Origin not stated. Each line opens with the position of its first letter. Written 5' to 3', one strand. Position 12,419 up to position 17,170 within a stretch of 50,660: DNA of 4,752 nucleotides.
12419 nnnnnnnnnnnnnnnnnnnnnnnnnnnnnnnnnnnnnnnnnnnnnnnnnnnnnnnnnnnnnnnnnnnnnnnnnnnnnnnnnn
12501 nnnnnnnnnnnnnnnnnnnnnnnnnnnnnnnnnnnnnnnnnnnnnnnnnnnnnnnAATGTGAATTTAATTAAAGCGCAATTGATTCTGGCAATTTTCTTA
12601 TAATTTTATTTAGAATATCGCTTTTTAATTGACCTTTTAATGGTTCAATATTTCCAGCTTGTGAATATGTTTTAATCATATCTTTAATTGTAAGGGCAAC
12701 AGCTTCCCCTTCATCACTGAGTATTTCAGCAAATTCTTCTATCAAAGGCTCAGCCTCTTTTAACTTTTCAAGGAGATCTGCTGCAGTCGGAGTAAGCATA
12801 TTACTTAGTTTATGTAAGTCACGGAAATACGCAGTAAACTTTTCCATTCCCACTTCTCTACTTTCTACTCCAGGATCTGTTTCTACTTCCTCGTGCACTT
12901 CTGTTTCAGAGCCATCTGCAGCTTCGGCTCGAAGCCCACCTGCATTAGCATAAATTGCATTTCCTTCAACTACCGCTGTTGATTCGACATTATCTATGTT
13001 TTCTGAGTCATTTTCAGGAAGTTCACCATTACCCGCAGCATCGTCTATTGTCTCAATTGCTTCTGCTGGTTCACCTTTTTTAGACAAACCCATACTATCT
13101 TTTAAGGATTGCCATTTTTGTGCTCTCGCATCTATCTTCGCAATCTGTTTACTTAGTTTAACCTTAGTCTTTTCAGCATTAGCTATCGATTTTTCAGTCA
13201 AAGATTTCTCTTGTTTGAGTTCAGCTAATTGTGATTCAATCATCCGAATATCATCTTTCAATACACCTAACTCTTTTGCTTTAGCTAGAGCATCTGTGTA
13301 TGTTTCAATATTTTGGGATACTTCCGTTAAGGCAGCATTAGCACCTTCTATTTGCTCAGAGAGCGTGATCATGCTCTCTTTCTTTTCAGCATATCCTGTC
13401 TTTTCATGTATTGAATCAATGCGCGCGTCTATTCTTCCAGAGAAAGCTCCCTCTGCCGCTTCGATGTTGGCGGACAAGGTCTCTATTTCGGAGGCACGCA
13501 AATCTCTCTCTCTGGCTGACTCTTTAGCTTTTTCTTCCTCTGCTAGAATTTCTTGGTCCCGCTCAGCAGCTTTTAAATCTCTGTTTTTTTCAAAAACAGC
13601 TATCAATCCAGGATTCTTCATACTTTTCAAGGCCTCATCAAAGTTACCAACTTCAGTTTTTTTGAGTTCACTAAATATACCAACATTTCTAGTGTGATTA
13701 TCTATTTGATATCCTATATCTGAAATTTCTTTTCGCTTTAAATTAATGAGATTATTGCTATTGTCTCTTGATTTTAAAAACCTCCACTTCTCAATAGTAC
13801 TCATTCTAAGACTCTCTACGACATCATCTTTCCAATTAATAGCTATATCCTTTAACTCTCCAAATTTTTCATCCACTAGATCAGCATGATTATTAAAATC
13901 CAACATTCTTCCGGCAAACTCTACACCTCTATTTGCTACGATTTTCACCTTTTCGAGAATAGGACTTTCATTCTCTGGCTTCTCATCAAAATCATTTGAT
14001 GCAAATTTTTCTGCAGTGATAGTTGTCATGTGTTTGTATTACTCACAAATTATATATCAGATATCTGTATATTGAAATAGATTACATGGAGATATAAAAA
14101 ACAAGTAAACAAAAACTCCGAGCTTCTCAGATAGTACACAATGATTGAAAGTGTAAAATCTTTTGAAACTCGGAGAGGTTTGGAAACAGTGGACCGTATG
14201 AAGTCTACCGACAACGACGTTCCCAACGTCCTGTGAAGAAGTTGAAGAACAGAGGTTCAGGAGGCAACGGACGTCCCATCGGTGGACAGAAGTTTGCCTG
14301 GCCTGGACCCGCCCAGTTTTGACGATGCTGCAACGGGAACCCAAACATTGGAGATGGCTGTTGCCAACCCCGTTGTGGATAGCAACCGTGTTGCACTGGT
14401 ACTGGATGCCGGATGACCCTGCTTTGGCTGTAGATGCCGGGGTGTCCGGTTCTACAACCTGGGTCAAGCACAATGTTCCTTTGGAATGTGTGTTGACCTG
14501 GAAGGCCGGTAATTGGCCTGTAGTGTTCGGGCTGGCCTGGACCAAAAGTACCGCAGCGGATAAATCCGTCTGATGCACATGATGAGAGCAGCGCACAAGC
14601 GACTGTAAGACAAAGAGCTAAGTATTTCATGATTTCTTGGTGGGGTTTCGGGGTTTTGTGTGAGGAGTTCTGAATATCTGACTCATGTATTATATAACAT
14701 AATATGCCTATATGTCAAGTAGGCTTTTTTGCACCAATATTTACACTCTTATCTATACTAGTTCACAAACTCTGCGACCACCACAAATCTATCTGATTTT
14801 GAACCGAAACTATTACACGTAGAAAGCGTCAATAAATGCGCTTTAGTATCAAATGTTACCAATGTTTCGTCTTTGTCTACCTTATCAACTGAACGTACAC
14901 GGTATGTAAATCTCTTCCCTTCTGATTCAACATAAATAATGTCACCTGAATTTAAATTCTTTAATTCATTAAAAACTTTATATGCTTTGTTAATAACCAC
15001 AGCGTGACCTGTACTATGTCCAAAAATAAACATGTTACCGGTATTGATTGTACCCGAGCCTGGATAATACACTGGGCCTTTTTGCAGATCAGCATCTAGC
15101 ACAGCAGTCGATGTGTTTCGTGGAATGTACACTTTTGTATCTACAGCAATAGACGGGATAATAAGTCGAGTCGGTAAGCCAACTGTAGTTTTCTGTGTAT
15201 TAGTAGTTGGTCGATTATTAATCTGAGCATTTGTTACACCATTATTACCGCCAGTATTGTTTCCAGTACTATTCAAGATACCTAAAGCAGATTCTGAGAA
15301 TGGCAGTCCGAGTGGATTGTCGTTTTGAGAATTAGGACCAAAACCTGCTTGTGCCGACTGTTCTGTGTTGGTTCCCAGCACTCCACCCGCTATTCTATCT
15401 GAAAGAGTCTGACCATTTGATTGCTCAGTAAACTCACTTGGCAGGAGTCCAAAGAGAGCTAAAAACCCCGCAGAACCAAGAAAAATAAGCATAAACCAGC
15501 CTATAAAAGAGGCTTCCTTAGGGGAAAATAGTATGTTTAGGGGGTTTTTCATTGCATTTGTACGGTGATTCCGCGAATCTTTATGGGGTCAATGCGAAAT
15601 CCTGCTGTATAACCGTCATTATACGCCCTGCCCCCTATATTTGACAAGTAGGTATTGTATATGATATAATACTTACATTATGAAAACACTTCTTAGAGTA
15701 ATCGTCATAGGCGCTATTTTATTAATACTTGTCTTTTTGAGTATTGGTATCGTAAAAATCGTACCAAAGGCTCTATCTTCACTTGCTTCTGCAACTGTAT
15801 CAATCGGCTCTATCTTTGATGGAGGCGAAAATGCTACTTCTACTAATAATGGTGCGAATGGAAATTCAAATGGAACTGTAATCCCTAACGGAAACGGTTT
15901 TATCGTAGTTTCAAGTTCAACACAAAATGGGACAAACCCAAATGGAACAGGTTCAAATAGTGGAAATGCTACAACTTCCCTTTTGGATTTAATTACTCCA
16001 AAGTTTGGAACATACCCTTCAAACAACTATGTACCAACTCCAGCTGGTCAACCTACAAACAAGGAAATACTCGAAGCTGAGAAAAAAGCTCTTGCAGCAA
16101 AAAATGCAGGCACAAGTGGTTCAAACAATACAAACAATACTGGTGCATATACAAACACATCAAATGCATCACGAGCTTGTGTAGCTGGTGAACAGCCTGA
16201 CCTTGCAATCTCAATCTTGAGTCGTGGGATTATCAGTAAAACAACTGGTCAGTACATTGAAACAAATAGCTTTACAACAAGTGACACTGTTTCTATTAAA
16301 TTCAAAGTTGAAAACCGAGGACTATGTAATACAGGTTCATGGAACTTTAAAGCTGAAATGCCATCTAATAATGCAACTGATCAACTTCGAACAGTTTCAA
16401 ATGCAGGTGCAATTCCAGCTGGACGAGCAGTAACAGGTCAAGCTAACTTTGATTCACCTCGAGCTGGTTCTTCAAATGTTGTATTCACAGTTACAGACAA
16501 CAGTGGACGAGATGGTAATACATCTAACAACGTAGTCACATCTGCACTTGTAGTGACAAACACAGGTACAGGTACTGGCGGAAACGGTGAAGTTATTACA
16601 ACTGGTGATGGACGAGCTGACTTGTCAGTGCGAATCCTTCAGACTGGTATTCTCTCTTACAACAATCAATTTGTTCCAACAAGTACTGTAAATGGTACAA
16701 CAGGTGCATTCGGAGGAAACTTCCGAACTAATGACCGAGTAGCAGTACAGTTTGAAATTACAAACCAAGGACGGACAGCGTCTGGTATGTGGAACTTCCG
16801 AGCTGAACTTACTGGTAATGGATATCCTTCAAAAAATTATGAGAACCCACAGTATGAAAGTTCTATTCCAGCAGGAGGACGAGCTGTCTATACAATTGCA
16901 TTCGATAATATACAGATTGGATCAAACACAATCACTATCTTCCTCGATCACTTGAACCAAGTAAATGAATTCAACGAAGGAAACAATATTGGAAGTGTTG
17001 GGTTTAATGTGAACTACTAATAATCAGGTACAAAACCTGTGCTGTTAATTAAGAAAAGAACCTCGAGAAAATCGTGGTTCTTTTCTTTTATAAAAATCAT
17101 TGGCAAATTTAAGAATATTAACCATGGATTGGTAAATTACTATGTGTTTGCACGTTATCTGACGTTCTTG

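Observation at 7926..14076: Four-gene operon: acidic coiled-coil protein, two small acidic proteins and a 1330-aa GT-domain giant, with no characterised counterpart I can name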

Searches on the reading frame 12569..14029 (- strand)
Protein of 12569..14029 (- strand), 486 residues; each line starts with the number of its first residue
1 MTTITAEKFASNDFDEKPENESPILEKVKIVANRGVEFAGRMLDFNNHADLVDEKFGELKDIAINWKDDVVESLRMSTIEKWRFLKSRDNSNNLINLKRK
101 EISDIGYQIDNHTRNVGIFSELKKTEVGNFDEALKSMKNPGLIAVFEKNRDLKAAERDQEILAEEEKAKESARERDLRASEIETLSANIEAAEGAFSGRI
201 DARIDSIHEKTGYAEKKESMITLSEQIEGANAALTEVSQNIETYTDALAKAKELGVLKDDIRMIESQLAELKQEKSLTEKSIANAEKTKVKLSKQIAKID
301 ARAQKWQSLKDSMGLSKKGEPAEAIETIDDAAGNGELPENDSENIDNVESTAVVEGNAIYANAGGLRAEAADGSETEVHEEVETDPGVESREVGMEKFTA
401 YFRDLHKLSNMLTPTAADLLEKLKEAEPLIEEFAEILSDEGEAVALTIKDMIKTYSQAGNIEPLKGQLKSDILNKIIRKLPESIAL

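Call 3: search_protein_families(library=pfam, proteins=[window:12569-14029:-], max_evalue=1)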
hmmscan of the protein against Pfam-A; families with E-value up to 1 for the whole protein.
window:12569-14029:- (486 aa): 6 families
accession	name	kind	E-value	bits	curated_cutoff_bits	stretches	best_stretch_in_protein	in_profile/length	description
PF17675.6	APG6_N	-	0.0016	19.3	45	1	230-310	14-97/132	Apg6 coiled-coil region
PF25212.1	HVO_A0114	-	0.014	15.6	27.6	1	399-443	7-52/84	HVO_A0114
PF07889.17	DUF1664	-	0.018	15.5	34.6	1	232-308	41-115/124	Protein of unknown function (DUF1664)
PF13870.11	CCDC113_CCDC96_CC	-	0.022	14.9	31.6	1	215-302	46-134/177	CCDC113/CCDC96, coiled-coil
PF20024.5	DUF6432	-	0.77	10.5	29.6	0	125-170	40-85/97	Family of unknown function (DUF6432)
PF10805.13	DUF2730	-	0.96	10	24.9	0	213-274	29-85/102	Protein of unknown function (DUF2730)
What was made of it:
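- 12569..14029 (-): 486-aa acidic coiled-coil protein (pI 4.76). Lineage-restricted, and not part of the conserved module. Only weak coiled-coil Pfam matches, all below their cut-offs (call 3).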

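Call 4: search_protein_families(library=ncbifam, proteins=[window:12569-14029:-], max_evalue=1)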
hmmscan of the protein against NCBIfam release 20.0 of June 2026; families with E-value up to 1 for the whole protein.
window:12569-14029:- (486 aa): 2 families
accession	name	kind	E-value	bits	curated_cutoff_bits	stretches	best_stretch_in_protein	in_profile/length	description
TIGR01666.1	YCCS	hypoth_equivalog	0.15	10.2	470.75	1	231-292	298-363/705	YccS family putative transporter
NF008438.0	PRK11281.1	equivalog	0.96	7.1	991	0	165-303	29-165/1113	mechanosensitive channel MscK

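Call 5: search_protein_families(library=padloc, proteins=[window:12569-14029:-], max_evalue=1)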
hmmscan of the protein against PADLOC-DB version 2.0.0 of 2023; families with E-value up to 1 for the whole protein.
window:12569-14029:- (486 aa): 2 families
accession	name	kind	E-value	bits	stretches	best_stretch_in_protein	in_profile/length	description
PDLC00262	LmuB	-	0.0012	15.8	1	207-313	174-280/588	AAA ATPase domain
PDLC03865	LmuB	-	0.0024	14.1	1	77-329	237-463/1007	-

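Call 32: find_homologous_proteins(query=window:12569-14029:-, max_evalue=0.001)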
Query window:12569-14029:- (486 aa): 4 proteins with E <= 0.001 among 8000 candidates.
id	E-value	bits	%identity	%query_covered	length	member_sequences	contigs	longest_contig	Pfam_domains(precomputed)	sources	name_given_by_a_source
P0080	7.9e-287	969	96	100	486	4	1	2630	-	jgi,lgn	-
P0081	5.2e-227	772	78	100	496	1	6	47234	-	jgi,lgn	jgi:hypothetical protein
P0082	2.4e-177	608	76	85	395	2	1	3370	-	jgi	jgi:hypothetical protein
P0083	1.3e-170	586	94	64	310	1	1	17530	-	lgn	-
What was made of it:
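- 12569..14029 (-): Only 4 homologues, all at least 76% identical (call 32).
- The 486-aa protein has only 4 homologues, all at least 76% identical (call 32).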

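Call 91: search_protein_families(library=phrogs, proteins=[window:12569-14029:-], max_evalue=0.01)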
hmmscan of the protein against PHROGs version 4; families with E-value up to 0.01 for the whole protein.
window:12569-14029:- (486 aa): 0 families

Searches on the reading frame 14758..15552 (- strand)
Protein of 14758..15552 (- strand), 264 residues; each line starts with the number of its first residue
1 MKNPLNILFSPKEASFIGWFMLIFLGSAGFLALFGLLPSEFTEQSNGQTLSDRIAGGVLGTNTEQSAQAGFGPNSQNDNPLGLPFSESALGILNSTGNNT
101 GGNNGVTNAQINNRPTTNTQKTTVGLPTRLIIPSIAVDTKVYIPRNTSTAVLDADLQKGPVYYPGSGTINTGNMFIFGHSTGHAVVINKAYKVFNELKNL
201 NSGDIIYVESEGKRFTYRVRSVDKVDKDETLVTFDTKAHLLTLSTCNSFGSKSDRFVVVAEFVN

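Call 9: search_protein_families(library=pfam, proteins=[window:14758-15552:-], max_evalue=0.01)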
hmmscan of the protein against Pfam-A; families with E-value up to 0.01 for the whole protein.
window:14758-15552:- (264 aa): 1 family
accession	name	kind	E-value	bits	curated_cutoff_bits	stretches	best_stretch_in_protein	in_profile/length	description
PF04203.18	Sortase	-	8.7e-23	80.9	26.6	1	131-262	2-124/125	Sortase domain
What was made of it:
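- Checked: A sortase lies at 14758-15552 (call 9).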

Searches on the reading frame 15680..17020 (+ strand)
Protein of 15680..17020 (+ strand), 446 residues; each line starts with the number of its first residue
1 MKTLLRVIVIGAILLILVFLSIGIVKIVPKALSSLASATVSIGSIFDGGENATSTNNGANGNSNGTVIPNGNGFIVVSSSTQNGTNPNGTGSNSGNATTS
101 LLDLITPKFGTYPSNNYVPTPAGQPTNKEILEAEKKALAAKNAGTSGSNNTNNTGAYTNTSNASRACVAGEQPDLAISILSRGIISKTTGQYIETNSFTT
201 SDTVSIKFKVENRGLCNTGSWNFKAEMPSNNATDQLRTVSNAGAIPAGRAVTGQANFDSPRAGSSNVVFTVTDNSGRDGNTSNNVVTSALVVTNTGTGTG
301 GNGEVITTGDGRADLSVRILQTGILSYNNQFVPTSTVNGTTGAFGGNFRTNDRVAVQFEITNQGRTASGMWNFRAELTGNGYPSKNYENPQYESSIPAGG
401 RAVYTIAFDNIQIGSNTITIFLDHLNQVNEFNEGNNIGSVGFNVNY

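Call 9: search_protein_families(library=pfam, proteins=[window:15680-17020:+], max_evalue=0.01)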
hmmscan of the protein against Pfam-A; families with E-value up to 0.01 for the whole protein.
window:15680-17020:+ (446 aa): 1 family
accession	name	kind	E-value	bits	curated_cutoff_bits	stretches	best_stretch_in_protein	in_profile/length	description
PF07705.17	CARDB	-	4.7e-07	30.4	22.7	1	350-437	17-98/101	CARDB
